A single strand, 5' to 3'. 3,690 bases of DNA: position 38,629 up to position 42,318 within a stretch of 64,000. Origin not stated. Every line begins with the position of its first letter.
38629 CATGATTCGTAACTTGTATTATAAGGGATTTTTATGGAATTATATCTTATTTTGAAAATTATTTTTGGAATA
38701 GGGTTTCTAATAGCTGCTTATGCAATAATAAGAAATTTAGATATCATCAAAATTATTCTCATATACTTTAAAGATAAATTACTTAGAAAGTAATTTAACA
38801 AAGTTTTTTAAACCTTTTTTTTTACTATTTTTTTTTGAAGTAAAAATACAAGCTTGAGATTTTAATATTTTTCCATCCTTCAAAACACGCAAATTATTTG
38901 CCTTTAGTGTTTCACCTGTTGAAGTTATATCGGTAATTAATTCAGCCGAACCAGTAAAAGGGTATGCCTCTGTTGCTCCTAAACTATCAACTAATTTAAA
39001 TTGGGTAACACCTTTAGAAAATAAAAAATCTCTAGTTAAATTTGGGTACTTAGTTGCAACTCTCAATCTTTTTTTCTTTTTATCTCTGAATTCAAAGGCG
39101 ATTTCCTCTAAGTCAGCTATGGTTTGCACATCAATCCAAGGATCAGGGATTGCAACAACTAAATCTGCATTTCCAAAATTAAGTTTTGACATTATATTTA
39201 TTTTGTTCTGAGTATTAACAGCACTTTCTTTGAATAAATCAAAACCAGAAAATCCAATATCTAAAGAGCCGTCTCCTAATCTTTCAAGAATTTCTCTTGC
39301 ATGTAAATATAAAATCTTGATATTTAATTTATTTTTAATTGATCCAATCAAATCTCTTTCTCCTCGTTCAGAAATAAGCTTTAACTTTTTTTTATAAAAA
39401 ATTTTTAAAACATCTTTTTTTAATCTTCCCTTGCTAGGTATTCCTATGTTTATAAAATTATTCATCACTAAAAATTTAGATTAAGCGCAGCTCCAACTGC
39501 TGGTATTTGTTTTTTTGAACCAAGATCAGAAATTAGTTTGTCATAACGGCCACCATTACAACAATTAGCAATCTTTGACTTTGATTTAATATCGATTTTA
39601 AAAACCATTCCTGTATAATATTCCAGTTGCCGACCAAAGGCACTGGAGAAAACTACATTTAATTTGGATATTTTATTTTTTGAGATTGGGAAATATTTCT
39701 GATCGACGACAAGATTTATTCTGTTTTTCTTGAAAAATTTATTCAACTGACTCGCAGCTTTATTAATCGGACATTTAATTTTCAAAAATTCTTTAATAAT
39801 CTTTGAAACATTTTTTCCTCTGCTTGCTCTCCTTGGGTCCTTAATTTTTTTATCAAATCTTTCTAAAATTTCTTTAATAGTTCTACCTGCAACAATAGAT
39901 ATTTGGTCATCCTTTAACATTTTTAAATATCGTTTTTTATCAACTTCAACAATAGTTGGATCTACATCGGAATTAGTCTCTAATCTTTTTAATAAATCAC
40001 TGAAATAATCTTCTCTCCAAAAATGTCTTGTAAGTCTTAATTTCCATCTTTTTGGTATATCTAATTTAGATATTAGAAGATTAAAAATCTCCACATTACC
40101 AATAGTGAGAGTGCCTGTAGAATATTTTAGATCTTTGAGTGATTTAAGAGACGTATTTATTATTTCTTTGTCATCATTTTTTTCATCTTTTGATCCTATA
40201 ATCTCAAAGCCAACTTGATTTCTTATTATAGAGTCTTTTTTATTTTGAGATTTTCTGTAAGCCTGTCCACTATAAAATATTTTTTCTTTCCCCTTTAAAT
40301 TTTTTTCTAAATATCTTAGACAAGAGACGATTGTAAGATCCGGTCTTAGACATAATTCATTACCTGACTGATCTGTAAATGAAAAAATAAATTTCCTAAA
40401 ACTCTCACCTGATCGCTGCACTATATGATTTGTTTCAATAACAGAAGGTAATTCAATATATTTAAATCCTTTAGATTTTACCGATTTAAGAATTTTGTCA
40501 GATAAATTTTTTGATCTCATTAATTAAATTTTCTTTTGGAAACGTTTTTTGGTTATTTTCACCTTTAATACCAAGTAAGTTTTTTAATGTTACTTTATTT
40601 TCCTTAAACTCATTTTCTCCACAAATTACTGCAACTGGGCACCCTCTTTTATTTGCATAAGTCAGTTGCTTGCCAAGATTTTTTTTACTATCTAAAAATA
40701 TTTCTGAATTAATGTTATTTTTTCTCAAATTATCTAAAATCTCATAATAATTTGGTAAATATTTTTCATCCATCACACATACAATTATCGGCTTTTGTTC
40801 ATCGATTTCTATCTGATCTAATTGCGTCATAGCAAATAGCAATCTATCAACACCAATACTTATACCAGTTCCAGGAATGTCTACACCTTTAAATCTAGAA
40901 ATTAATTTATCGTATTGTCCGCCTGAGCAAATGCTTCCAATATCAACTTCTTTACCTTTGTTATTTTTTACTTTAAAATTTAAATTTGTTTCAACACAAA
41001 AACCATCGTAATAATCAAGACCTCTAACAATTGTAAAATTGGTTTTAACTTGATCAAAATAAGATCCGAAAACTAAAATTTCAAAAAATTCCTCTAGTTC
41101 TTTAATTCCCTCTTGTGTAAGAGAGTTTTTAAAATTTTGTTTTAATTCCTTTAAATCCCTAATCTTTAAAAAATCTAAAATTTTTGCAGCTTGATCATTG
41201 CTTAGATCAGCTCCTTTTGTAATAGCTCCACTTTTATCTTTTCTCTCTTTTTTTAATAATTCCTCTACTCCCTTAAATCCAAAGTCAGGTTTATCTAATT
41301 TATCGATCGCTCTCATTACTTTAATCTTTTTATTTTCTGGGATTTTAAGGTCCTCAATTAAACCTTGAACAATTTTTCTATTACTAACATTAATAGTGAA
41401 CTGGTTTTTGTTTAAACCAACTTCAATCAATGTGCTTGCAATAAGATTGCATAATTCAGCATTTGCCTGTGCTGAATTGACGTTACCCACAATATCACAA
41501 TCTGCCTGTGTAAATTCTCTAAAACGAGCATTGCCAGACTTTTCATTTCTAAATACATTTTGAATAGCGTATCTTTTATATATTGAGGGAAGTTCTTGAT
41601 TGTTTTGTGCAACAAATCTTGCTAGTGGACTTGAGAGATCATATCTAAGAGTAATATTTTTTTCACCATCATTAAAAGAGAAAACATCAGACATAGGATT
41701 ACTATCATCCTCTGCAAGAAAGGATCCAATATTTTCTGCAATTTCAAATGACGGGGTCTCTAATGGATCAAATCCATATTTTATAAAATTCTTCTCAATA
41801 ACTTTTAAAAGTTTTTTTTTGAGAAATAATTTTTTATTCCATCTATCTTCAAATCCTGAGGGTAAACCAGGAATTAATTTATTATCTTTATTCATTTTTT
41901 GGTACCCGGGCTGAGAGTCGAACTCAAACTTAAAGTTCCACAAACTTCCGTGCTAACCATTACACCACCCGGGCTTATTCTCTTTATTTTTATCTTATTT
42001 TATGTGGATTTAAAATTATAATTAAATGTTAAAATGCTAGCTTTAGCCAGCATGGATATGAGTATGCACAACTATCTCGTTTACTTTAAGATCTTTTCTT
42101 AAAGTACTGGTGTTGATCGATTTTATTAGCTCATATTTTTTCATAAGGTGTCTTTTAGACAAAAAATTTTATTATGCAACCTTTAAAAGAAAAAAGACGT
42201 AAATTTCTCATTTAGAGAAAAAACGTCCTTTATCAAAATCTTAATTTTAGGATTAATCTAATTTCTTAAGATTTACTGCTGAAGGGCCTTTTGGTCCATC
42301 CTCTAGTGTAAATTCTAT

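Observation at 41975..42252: His-codon-rich 33-codon leader ORF plus hairpin upstream of tRNA-His-hisS-hisZ-hisG: a possible histidine-sensing attenuator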

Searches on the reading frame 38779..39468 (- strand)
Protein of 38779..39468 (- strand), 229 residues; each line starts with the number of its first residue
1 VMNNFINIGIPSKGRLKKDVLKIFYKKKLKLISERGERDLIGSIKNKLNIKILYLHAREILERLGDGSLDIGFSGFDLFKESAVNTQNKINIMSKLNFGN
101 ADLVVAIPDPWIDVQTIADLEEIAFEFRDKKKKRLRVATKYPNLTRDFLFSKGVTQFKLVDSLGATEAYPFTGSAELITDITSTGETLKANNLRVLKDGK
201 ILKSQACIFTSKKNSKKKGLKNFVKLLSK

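Call 64: search_protein_families(library=pfam, proteins=[window:38779-39468:-], max_evalue=0.00001)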
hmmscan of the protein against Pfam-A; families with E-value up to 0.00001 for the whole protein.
window:38779-39468:- (229 aa): 1 family
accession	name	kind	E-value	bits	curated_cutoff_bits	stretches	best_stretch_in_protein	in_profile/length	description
PF01634.23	HisG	-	1.6e-36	126.1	25.5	1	57-227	2-156/158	ATP phosphoribosyltransferase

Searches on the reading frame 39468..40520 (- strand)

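Call 64: search_protein_families(library=pfam, proteins=[window:39468-40520:-], max_evalue=0.00001)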
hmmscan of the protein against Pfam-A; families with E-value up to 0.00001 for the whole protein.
window:39468-40520:- (350 aa): 1 family
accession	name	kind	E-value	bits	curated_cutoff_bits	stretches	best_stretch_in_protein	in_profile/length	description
PF13393.11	tRNA-synt_His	-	5.1e-34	118.3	25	2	3-174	13-184/308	Histidyl-tRNA synthetase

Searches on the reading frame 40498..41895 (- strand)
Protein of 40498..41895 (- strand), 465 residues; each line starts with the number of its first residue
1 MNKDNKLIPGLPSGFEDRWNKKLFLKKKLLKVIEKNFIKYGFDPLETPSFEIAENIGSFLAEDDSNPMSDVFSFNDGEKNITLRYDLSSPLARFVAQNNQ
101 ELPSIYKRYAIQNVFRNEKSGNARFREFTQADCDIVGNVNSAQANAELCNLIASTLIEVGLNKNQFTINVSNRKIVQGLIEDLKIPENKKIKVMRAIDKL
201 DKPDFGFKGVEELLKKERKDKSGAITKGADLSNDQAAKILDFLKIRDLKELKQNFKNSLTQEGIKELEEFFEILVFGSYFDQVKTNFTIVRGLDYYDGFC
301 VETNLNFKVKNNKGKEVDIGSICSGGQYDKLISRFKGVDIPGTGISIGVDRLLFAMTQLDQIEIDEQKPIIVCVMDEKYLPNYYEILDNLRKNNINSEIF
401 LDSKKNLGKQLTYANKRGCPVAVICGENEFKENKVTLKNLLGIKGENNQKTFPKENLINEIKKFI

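Call 7: find_related_loci(query=window:40498-41895:-, collection=genome_contigs, flank=3000)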
Query window:40498-41895:- (465 aa) in genome_contigs; peptide patterns used: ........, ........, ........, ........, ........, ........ (x = any residue, [..] = any of these).
584 stretches matched a pattern; 484 encode a relative of the query (tblastn E <= 1e-3); the best 80 are kept; 80 distinct loci.
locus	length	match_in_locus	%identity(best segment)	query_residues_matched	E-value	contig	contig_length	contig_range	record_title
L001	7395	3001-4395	96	1-465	0e+0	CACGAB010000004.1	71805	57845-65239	uncultured Pelagibacteraceae bacterium isolate AG-909-I04 genome assembly, contig: AG-909-I04_NODE_4, whole genome shotg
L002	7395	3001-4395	96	1-465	0e+0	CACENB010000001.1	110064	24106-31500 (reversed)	uncultured Pelagibacteraceae bacterium isolate AG-905-P17 genome assembly, contig: AG-905-P17_NODE_1, whole genome shotg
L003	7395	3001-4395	95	1-465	0e+0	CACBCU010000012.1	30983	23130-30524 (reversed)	uncultured Pelagibacteraceae bacterium isolate AG-349-M03 genome assembly, contig: AG-349-M03_NODE_12, whole genome shot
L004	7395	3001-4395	97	1-465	0e+0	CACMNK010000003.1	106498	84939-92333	MAG: uncultured Pelagibacteraceae bacterium isolate AG-891-N16 genome assembly, contig: AG-891-N16_NODE_3, whole genome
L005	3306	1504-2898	94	1-465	0e+0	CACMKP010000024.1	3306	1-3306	MAG: uncultured Pelagibacteraceae bacterium isolate AG-891-L02 genome assembly, contig: AG-891-L02_NODE_24, whole genome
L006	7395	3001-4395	93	1-465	0e+0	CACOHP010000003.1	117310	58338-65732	MAG: uncultured Pelagibacteraceae bacterium isolate AH-321-G15 genome assembly, contig: AH-321-G15_NODE_3, whole genome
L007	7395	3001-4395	95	1-465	0e+0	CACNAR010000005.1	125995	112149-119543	MAG: uncultured Pelagibacteraceae bacterium isolate AG-892-K05 genome assembly, contig: AG-892-K05_NODE_5, whole genome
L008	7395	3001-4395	95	1-465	0e+0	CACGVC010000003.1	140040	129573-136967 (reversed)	uncultured Pelagibacteraceae bacterium isolate AG-910-L19 genome assembly, contig: AG-910-L19_NODE_3, whole genome shotg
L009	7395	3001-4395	89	1-465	0e+0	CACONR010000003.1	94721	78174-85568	MAG: uncultured Pelagibacteraceae bacterium isolate AH-324-B22 genome assembly, contig: AH-324-B22_NODE_3, whole genome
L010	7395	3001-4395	94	1-465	0e+0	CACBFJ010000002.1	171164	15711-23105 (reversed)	uncultured Pelagibacteraceae bacterium isolate AG-899-G02 genome assembly, contig: AG-899-G02_NODE_2, whole genome shotg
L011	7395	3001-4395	87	1-465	0e+0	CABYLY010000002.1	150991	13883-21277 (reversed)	MAG: uncultured Pelagibacteraceae bacterium isolate AG-894-I19 genome assembly, contig: AG-894-I19_NODE_2, whole genome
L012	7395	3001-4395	88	1-465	0e+0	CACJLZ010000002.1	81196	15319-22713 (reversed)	uncultured Pelagibacteraceae bacterium isolate AG-915-I02 genome assembly, contig: AG-915-I02_NODE_2, whole genome shotg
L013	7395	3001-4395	89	1-465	0e+0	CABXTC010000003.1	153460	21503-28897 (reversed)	MAG: uncultured Pelagibacteraceae bacterium isolate AG-325-C18 genome assembly, contig: AG-325-C18_NODE_3, whole genome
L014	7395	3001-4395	86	1-465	0e+0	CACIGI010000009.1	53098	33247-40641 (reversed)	uncultured Pelagibacteraceae bacterium isolate AG-913-B21 genome assembly, contig: AG-913-B21_NODE_9, whole genome shotg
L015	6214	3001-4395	87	1-465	0e+0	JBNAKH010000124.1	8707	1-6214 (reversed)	MAG: Candidatus Pelagibacter sp. isolate HIMB1835 HIMB1835-00000000124, whole genome shotgun sequence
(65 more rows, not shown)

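Call 40: find_homologous_proteins(query=window:40498-41895:-, max_evalue=1e-30)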
Query window:40498-41895:- (465 aa): 6095 proteins with E <= 1e-30 among 8000 candidates; the best 120 are listed.
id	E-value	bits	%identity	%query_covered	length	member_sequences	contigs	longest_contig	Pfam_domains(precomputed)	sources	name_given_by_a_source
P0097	2.5e-293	991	96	100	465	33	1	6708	PF13393.12,PF03129.26,PF01409.26,PF00587.31,PF00152.26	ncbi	-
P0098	5.5e-293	989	80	63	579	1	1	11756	PF13393.12,PF03129.26,PF01409.26,PF00587.31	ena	-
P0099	1.9e-292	988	96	100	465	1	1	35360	PF13393.12,PF03129.26,PF01409.26,PF00587.31,PF00152.26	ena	-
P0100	1.2e-289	978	95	100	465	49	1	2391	PF13393.12,PF03129.26,PF01409.26,PF00587.31,PF00152.26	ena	-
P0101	9.5e-286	966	94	100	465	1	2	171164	PF13393.12,PF03129.26,PF01409.26,PF00587.31,PF00152.26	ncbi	-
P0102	7.8e-285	963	94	100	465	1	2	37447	PF13393.12,PF03129.26,PF01409.26,PF00587.31,PF00152.26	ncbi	-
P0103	2.0e-281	951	93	100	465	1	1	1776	PF13393.12,PF03129.26,PF01409.26,PF00587.31,PF00152.26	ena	-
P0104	2.2e-274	928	89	100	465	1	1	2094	PF13393.12,PF03129.26,PF01409.26,PF00587.31,PF00152.26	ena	-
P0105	9.4e-274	926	89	100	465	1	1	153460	PF13393.12,PF03129.26,PF01409.26,PF00587.31,PF00152.26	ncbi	-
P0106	1.5e-273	925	89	100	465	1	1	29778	PF13393.12,PF03129.26,PF01409.26,PF00587.31,PF00152.26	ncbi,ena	ncbi:MAG: histidine--tRNA ligase [Candidatus Pelagibacter sp.]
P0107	6.0e-273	923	88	100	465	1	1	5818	PF13393.12,PF03129.26,PF01409.26,PF00152.26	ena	-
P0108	2.2e-272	922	89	100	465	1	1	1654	PF13393.12,PF03129.26,PF01409.26,PF00587.31,PF00152.26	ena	-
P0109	4.1e-272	921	88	100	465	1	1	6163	PF13393.12,PF03129.26,PF01409.26,PF00152.26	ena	-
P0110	4.4e-272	921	89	100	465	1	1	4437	PF13393.12,PF03129.26,PF01409.26,PF00587.31,PF00152.26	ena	-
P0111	1.7e-271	919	88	100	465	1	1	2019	PF13393.12,PF03129.26,PF01409.26,PF00587.31,PF00152.26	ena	-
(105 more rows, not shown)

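Call 64: search_protein_families(library=pfam, proteins=[window:40498-41895:-], max_evalue=0.00001)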
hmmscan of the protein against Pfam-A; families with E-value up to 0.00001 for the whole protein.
window:40498-41895:- (465 aa): 4 families
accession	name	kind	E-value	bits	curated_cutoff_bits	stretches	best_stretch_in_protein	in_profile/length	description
PF13393.11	tRNA-synt_His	-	6.3e-27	95.1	25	1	15-352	2-308/308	Histidyl-tRNA synthetase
PF03129.25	HGTP_anticodon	-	2.3e-13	50.5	21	1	371-463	3-93/94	Anticodon binding domain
PF00152.25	tRNA-synt_2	-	1e-08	35.1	25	0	107-208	93-180/308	tRNA synthetases class II (D, K and N)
PF01409.25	tRNA-synt_2d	-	2.7e-08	34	19.8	1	27-139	20-137/246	tRNA synthetases class II core domain (F)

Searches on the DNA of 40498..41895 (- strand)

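Call 58: search_rna_families(sources=[L016, L078, L081, L082, L086, L089, L092, L094, L099, L105], threshold=gathering)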
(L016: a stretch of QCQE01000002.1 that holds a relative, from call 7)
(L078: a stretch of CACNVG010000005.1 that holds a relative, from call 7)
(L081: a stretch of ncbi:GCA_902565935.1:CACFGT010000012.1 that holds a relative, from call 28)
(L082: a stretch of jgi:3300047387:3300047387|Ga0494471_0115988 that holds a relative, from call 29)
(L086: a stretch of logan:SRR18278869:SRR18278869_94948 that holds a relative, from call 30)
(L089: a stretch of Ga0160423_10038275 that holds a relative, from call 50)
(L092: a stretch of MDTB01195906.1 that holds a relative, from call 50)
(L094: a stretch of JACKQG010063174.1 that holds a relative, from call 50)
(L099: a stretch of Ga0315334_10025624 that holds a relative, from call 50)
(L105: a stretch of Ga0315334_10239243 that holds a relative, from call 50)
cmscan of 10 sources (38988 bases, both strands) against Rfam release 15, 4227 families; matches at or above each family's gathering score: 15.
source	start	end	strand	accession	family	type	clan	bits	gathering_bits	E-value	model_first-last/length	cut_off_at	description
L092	424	496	+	RF00005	tRNA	Gene; tRNA;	CL00001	69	29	3.5e-13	1-71/71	no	tRNA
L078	2300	2371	+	RF00005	tRNA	Gene; tRNA;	CL00001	68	29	6.6e-13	1-71/71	no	tRNA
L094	288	361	+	RF00005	tRNA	Gene; tRNA;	CL00001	68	29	6.6e-13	1-71/71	no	tRNA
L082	835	909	+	RF00005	tRNA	Gene; tRNA;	CL00001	66.1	29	2.3e-12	1-71/71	no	tRNA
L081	2534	2607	+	RF00005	tRNA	Gene; tRNA;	CL00001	65.5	29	3.3e-12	1-71/71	no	tRNA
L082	135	206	+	RF00005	tRNA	Gene; tRNA;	CL00001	65.2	29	3.9e-12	1-71/71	no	tRNA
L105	204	275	+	RF00005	tRNA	Gene; tRNA;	CL00001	65.2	29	3.9e-12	1-71/71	no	tRNA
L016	2289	2360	+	RF00005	tRNA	Gene; tRNA;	CL00001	62.6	29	2.1e-11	1-71/71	no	tRNA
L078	2920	2991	+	RF00005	tRNA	Gene; tRNA;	CL00001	57.3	29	6e-10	1-71/71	no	tRNA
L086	480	551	+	RF00005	tRNA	Gene; tRNA;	CL00001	54.5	29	3.6e-09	1-71/71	no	tRNA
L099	320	391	+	RF00005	tRNA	Gene; tRNA;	CL00001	52.7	29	1.1e-08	1-71/71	no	tRNA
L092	1105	1176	+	RF00005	tRNA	Gene; tRNA;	CL00001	51.7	29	2.1e-08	1-71/71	no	tRNA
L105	905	976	+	RF00005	tRNA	Gene; tRNA;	CL00001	51.7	29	2.1e-08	1-71/71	no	tRNA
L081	3172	3242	+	RF00005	tRNA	Gene; tRNA;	CL00001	50.7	29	4e-08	1-71/71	no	tRNA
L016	2923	2993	+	RF00005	tRNA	Gene; tRNA;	CL00001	50.6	29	4.2e-08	1-71/71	no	tRNA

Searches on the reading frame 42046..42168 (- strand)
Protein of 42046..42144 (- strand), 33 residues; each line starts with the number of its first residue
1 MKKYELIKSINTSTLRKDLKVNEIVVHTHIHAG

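Call 26: find_homologous_proteins(query=A2, max_evalue=1)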
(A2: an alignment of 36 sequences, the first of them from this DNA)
Query A2 (36 sequences) (41 aa, profile of the alignment): 96 proteins with E <= 1 among 223 candidates.
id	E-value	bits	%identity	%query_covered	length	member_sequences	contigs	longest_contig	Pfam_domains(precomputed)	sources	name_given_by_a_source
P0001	5.9e-16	76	48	80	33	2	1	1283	-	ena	-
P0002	6.3e-16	76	45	80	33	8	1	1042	-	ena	-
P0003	9.6e-16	75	48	80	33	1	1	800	-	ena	-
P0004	2.3e-15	74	42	80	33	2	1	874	-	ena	-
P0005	2.4e-15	74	48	80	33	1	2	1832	-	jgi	-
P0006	2.6e-15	74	42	80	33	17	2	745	-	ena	-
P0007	2.7e-15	74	45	80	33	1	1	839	-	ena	-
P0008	2.7e-15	74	45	80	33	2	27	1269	-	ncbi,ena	-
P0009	2.8e-15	74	42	80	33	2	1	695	-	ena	-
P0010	3.6e-15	74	45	80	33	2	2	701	-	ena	-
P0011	4.4e-15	73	45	80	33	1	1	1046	-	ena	-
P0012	5.2e-15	73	42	80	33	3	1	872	-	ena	-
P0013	5.9e-15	73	45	54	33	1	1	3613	-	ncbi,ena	-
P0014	7.6e-15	73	45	80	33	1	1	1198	-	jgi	-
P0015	7.8e-15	73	42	80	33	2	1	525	-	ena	-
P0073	2.4e-10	58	45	51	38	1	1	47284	-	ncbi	-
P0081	1.3e-9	56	38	61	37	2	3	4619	-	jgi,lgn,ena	jgi:hypothetical protein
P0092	3.0e-7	48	55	51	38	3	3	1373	-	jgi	jgi:hypothetical protein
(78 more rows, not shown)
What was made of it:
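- Gene callers have called the sORF as a hypothetical protein in 96 clusters (call 26).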

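Call 28: find_encoding_contigs(protein=P0073, flank=3000, max_places=2)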
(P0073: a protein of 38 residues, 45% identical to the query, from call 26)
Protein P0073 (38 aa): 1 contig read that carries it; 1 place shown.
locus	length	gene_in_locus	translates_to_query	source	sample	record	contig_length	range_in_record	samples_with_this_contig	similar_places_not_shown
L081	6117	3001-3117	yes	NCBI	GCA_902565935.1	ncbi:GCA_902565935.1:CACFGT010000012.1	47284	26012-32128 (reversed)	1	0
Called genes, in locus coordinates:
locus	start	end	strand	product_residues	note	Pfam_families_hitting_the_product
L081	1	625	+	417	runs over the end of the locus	PF00275:EPSP_synthase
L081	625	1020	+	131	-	PF11164:DUF2948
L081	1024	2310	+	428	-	PF00815:Histidinol_dh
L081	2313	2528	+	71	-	PF01176:eIF-1a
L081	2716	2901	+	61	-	PF00313:CSD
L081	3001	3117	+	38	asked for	-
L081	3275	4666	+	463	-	PF13393:tRNA-synt_His, PF03129:HGTP_anticodon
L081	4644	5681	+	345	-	PF13393:tRNA-synt_His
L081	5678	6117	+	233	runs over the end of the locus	PF01634:HisG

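Call 29: find_encoding_contigs(protein=P0092, flank=3000, max_places=3)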
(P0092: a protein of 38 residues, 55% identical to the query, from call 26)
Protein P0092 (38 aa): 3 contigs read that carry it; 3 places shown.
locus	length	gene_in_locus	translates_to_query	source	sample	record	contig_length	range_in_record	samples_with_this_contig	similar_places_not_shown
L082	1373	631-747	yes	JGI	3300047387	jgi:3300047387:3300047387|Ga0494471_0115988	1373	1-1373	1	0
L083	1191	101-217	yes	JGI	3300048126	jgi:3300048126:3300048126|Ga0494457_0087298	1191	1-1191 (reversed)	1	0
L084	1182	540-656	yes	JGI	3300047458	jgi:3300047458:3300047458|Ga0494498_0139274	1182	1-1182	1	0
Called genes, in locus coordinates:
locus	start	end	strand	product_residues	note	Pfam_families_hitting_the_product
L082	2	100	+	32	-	?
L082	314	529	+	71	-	PF00313:CSD, PF08206:OB_RNB (weak)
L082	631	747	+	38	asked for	-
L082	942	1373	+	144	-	?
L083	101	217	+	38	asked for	-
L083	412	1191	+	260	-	?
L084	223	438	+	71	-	PF00313:CSD, PF08206:OB_RNB (weak)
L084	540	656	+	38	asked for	-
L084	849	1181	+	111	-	?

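Call 30: find_encoding_contigs(protein=P0081, flank=3000, max_places=3)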
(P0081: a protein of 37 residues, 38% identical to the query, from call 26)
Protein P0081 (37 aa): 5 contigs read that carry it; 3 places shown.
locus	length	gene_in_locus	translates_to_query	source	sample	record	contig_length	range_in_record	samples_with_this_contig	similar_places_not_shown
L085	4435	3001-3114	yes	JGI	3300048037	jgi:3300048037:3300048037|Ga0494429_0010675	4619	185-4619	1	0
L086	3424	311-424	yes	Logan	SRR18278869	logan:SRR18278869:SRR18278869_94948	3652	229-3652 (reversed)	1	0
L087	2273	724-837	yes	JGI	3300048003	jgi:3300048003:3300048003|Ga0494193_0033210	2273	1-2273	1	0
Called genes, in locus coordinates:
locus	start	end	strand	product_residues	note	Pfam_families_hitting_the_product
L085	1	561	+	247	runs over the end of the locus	?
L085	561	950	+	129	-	PF11164:DUF2948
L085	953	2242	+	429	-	PF00815:Histidinol_dh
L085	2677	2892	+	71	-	PF00313:CSD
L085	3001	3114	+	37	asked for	-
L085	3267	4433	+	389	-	?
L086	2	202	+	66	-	?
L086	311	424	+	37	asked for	-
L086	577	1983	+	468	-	PF13393:tRNA-synt_His, PF01409:tRNA-synt_2d (weak), PF00587:tRNA-synt_2b (weak), PF03129:HGTP_anticodon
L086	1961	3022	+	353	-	PF13393:tRNA-synt_His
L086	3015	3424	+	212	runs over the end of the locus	?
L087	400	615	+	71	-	PF00313:CSD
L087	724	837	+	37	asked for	-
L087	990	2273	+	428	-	?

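Call 32: search_protein_families(library=ncbifam, proteins=[window:42046-42144:-], max_evalue=10)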
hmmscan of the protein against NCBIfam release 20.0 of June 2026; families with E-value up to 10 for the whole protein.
seq(33 aa): 0 families

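Call 33: search_protein_families(library=pfam, proteins=[window:42046-42144:-], max_evalue=10)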
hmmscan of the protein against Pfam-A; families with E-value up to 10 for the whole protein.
seq(33 aa): 0 families
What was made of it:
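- There is no Pfam or NCBIfam match (calls 32, 33).
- Tried and rejected: NCBIfam and Pfam scans of four peptide variants found nothing (calls 32, 33).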

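Call 50: find_related_loci(query=L086:577-1980:+, collection=metagenome_contigs, flank=1200)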
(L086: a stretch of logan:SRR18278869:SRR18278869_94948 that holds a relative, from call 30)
Query L086:577-1980:+ (468 aa) in metagenome_contigs; peptide patterns used: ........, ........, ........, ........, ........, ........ (x = any residue, [..] = any of these).
269 stretches matched a pattern; 22 encode a relative of the query (tblastn E <= 1e-3); 22 distinct loci.
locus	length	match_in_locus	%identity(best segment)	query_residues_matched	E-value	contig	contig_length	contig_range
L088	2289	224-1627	87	1-468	0e+0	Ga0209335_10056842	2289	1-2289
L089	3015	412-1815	86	1-468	0e+0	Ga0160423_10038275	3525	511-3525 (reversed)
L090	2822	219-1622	84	1-468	0e+0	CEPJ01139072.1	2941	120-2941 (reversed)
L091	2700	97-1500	84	1-468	0e+0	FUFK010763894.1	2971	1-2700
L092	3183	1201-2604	84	1-468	0e+0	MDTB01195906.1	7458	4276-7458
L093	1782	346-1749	84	1-468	0e+0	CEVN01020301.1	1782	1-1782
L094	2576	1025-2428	84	1-468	0e+0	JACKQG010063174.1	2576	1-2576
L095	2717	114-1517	83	1-468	0e+0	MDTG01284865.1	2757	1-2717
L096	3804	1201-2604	86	1-468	0e+0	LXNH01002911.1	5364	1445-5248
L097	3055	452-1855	80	1-468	0e+0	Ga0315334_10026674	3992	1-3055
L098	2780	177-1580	80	1-468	0e+0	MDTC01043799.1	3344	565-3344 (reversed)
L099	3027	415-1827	74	1-468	0e+0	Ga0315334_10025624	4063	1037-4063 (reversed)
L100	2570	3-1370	68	12-468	0e+0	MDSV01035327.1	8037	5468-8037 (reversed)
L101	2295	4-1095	84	105-468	0e+0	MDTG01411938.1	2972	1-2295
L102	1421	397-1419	79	1-337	0e+0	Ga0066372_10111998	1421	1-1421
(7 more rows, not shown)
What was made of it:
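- Tried and rejected: I obtained breadth instead from sORF hits (calls 28-30) and from a metagenome scan with a HisS 48% identical to the window's (call 50).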
